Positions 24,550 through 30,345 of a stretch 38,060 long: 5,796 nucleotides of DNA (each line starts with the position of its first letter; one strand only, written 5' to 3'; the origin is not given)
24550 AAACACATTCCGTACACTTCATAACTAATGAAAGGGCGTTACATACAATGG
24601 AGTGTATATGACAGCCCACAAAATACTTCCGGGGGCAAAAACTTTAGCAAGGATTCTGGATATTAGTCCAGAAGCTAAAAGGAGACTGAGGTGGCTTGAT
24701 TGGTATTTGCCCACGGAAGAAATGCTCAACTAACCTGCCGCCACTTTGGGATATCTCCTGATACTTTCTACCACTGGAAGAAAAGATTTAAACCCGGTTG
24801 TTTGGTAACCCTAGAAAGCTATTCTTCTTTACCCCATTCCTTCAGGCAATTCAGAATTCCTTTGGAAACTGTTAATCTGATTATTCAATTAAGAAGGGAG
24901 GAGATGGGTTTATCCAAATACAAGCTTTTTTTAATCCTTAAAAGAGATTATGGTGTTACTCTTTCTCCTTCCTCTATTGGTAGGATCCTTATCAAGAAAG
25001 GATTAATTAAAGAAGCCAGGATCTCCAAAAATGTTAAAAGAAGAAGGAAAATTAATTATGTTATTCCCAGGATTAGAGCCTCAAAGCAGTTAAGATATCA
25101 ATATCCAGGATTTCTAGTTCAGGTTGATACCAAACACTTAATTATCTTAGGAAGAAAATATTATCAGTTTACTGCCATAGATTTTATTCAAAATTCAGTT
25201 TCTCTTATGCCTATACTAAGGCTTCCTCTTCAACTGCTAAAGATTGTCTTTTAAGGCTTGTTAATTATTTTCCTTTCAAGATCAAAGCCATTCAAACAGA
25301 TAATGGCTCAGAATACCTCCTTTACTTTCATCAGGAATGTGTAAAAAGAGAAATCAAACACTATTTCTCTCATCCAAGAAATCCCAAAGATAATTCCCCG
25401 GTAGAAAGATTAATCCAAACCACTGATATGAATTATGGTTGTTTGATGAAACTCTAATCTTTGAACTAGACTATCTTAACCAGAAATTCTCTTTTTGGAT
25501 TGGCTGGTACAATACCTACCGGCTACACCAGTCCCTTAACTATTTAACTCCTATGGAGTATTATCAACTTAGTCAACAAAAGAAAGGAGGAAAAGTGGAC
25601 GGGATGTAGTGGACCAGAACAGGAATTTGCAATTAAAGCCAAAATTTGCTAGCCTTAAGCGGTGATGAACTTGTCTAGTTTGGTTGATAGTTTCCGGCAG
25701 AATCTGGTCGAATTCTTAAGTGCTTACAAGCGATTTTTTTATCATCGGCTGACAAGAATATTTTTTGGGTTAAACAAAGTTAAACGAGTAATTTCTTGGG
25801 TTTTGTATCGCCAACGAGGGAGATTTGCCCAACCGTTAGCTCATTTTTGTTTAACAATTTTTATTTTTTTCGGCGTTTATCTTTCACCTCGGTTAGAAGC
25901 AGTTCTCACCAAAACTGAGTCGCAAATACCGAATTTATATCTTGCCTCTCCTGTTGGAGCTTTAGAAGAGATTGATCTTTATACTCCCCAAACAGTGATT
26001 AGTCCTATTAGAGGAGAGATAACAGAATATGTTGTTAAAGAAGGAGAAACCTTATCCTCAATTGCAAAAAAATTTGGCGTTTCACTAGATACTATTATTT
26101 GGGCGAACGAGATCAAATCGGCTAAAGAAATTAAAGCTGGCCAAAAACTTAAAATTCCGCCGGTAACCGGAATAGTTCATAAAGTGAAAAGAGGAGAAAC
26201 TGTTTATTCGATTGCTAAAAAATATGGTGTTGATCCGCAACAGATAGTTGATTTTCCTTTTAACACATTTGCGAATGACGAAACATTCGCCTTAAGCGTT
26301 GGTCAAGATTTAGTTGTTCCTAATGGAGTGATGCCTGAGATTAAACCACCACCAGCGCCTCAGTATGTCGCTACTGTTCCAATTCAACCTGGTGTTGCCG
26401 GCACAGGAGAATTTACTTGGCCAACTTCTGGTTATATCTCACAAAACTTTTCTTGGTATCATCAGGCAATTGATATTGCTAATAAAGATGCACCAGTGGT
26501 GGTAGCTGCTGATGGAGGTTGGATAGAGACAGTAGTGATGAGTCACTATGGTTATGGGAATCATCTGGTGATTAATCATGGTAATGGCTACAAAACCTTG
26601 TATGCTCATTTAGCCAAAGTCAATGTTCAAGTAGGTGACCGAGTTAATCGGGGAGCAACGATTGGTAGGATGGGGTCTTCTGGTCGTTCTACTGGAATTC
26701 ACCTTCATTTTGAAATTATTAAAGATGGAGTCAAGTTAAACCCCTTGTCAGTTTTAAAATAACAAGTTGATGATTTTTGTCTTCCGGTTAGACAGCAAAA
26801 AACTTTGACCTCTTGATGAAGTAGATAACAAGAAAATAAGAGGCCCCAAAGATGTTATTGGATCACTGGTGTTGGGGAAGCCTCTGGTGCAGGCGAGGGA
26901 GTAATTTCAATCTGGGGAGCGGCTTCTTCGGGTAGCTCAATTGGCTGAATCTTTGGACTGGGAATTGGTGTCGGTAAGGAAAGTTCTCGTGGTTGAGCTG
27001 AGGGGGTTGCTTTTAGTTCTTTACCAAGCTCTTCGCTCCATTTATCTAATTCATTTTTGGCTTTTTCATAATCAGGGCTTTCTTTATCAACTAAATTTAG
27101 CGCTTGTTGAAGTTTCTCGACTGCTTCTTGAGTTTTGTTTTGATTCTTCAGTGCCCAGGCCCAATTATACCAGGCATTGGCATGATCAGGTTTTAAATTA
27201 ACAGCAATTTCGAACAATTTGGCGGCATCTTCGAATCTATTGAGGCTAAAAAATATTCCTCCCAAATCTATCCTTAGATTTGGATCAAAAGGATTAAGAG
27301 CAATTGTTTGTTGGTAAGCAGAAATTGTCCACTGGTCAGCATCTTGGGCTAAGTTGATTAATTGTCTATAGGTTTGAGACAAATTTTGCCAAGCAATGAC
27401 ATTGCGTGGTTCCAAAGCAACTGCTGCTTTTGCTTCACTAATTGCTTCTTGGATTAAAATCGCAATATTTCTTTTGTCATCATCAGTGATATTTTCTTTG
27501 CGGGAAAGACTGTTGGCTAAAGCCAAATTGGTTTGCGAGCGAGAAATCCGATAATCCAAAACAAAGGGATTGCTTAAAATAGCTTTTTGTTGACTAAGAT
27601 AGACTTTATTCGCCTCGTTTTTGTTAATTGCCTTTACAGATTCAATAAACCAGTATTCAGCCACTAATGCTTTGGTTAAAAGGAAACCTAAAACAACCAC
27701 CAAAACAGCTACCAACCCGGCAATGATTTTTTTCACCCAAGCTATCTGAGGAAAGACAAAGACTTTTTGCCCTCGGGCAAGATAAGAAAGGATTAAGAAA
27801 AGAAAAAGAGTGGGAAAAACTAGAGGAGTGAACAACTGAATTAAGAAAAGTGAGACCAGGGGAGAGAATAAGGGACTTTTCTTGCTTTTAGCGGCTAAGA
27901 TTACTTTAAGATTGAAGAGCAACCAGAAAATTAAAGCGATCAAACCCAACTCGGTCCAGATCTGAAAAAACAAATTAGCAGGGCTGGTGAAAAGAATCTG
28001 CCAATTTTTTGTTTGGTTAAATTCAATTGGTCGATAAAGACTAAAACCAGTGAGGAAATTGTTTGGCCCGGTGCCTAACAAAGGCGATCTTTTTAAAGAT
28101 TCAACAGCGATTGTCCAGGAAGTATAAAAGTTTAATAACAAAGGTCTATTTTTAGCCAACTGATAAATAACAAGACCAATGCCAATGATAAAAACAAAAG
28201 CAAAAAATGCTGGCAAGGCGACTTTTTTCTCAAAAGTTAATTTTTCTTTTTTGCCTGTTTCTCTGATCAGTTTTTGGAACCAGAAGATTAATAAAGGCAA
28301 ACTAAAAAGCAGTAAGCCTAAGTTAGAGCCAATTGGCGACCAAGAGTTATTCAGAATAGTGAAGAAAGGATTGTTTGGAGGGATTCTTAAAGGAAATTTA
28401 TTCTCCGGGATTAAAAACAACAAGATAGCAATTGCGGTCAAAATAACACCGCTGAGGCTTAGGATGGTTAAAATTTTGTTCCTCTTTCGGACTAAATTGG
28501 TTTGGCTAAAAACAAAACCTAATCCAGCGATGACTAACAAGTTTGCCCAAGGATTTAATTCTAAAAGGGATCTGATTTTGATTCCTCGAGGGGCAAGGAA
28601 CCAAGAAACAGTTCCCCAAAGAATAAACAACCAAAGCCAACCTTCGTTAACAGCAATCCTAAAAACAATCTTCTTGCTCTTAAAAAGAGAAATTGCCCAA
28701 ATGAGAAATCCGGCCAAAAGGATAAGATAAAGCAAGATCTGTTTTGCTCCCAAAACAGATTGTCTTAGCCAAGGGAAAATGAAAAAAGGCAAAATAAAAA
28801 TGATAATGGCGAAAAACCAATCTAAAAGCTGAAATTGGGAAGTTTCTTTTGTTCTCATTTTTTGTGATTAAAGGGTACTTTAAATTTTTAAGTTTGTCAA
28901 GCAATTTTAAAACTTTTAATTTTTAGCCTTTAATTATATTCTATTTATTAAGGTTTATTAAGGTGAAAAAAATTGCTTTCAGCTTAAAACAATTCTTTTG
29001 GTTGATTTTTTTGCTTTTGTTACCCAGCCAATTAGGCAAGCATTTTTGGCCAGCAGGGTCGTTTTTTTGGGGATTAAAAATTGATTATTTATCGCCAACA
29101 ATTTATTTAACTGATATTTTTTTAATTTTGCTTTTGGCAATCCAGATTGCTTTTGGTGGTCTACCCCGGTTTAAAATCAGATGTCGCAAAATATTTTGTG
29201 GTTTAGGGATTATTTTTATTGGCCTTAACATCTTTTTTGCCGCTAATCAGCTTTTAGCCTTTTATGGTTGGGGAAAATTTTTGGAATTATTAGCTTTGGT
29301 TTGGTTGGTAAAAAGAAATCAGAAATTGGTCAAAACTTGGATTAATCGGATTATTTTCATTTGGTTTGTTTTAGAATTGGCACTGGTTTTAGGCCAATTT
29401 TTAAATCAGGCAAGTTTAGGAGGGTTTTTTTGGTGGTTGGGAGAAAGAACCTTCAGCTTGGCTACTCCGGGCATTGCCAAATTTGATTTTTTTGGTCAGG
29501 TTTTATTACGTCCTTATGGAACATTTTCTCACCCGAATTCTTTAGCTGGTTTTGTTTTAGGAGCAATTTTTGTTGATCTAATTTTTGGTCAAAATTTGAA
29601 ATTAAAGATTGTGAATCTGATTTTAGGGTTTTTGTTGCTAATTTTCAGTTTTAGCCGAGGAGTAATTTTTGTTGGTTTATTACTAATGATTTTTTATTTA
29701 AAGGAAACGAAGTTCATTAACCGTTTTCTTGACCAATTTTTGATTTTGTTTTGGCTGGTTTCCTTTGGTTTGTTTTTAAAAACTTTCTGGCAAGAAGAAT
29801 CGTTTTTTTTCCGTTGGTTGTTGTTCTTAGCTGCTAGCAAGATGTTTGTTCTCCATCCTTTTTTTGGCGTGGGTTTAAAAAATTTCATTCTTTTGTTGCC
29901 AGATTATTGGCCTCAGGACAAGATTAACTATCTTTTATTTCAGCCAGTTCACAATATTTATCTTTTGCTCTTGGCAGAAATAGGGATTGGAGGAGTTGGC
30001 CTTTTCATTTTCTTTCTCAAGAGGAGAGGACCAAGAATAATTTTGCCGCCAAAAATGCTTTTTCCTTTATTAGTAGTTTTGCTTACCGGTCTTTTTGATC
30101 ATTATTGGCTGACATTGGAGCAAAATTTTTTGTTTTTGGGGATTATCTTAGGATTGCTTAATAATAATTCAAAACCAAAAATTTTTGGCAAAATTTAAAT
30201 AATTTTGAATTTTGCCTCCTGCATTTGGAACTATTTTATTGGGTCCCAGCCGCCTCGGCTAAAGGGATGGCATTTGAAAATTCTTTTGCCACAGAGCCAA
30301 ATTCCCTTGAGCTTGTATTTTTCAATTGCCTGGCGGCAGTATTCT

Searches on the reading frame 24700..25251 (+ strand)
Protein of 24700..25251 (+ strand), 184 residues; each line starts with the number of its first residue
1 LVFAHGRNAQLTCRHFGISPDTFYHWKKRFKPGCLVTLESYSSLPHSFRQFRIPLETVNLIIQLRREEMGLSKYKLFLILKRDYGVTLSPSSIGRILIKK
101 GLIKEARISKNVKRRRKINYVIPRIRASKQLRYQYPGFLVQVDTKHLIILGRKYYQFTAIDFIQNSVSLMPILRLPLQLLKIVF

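Call 63: search_protein_families(library=pfam, proteins=[window:24700-25251:+], max_evalue=0.0001)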
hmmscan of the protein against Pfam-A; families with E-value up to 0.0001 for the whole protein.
window:24700-25251:+ (184 aa): 2 families
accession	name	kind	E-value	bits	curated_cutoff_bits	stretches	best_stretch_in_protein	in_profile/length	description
PF13518.12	HTH_28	-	2.9e-07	30.9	25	1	4-36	10-42/52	Helix-turn-helix domain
PF13565.12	HTH_32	-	1.4e-05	26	33.7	1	22-97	1-73/73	Homeodomain-like domain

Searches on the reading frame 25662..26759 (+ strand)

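Call 64: search_protein_families(library=pfam, proteins=[window:25662-26759:+], max_evalue=0.0001)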
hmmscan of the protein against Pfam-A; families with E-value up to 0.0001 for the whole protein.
window:25662-26759:+ (366 aa): 4 families
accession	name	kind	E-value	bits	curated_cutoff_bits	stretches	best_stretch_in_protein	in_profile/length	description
PF01551.29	Peptidase_M23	-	1.2e-27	96.4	28.7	1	266-361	2-96/96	Peptidase family M23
PF01476.26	LysM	-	6.2e-27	93.7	20.9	2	123-166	1-43/43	LysM domain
PF23473.1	LysM3_LYK4_5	-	9.9e-12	45.2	29.3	1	123-155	5-37/48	LYK4/5 LysM3 domain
PF23446.1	LysM1_NFP_LYK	-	4.9e-06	27.8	36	0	129-166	16-54/60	NFP/LYK LysM1 domain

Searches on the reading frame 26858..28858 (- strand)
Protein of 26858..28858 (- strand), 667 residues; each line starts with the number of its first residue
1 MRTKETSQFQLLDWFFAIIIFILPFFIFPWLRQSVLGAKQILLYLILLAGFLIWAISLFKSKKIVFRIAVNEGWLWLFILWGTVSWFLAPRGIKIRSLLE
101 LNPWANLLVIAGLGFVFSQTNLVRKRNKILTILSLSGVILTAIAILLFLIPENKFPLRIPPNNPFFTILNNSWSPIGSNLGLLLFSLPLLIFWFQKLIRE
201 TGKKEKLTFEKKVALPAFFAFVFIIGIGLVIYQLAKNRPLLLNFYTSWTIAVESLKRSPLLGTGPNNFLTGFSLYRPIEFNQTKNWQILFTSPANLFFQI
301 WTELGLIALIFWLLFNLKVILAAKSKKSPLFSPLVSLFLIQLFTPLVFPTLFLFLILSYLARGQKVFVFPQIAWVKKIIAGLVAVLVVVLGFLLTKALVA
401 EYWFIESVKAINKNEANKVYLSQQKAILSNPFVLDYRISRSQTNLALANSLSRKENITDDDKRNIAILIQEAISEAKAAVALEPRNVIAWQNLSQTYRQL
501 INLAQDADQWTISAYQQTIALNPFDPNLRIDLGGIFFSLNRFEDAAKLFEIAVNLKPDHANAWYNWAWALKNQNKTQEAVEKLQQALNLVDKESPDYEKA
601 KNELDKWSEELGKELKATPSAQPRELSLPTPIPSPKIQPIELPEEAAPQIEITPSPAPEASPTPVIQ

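Call 64: search_protein_families(library=pfam, proteins=[window:26858-28858:-], max_evalue=0.0001)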
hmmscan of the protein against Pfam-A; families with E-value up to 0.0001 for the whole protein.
window:26858-28858:- (667 aa): 10 families
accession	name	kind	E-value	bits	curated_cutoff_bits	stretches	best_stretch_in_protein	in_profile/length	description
PF13432.12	TPR_16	-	1.5e-10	41.7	32.7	1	536-595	7-62/65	Tetratricopeptide repeat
PF13431.12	TPR_17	-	2.7e-10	40.1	24.4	0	548-580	1-33/34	Tetratricopeptide repeat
PF13414.12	TPR_11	-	6.6e-09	35.8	26.8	0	534-572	2-40/42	TPR repeat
PF07719.23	TPR_2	-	1.7e-08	34.3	27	0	560-589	1-30/34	Tetratricopeptide repeat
PF14559.12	TPR_19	-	6.4e-08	33.3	25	0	540-602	5-66/68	Tetratricopeptide repeat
PF00515.34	TPR_1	-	8e-08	32.2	27.8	0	560-588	1-29/34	Tetratricopeptide repeat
PF13428.12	TPR_14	-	1.5e-07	31.8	23.5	0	526-567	1-42/44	Tetratricopeptide repeat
PF04932.20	Wzy_C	-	4.4e-07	30.2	31.7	1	181-313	21-149/149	O-Antigen ligase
PF13371.12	TPR_9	-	4.3e-06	27.1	35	0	541-601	10-69/73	Tetratricopeptide repeat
PF13176.12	TPR_7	-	6.6e-05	23.1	27.9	0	562-592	1-31/36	Tetratricopeptide repeat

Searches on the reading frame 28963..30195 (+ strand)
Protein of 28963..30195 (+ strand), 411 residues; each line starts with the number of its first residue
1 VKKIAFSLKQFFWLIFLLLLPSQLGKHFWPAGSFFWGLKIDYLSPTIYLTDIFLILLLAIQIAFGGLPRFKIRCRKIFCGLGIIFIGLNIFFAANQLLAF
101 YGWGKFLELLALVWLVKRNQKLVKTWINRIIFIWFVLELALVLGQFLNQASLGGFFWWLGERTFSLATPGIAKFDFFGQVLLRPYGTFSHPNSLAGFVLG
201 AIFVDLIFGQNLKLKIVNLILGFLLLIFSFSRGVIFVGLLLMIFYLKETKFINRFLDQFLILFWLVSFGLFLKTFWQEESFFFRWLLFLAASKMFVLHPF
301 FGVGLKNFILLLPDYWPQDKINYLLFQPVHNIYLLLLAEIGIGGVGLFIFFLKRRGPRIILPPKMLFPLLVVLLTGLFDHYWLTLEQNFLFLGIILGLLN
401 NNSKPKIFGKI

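Call 64: search_protein_families(library=pfam, proteins=[window:28963-30195:+], max_evalue=0.0001)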
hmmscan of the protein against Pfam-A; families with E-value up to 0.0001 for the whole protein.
window:28963-30195:+ (411 aa): 1 family
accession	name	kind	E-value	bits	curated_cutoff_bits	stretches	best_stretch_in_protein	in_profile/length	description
PF04932.20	Wzy_C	-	2.3e-07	31.2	31.7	1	219-349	3-149/149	O-Antigen ligase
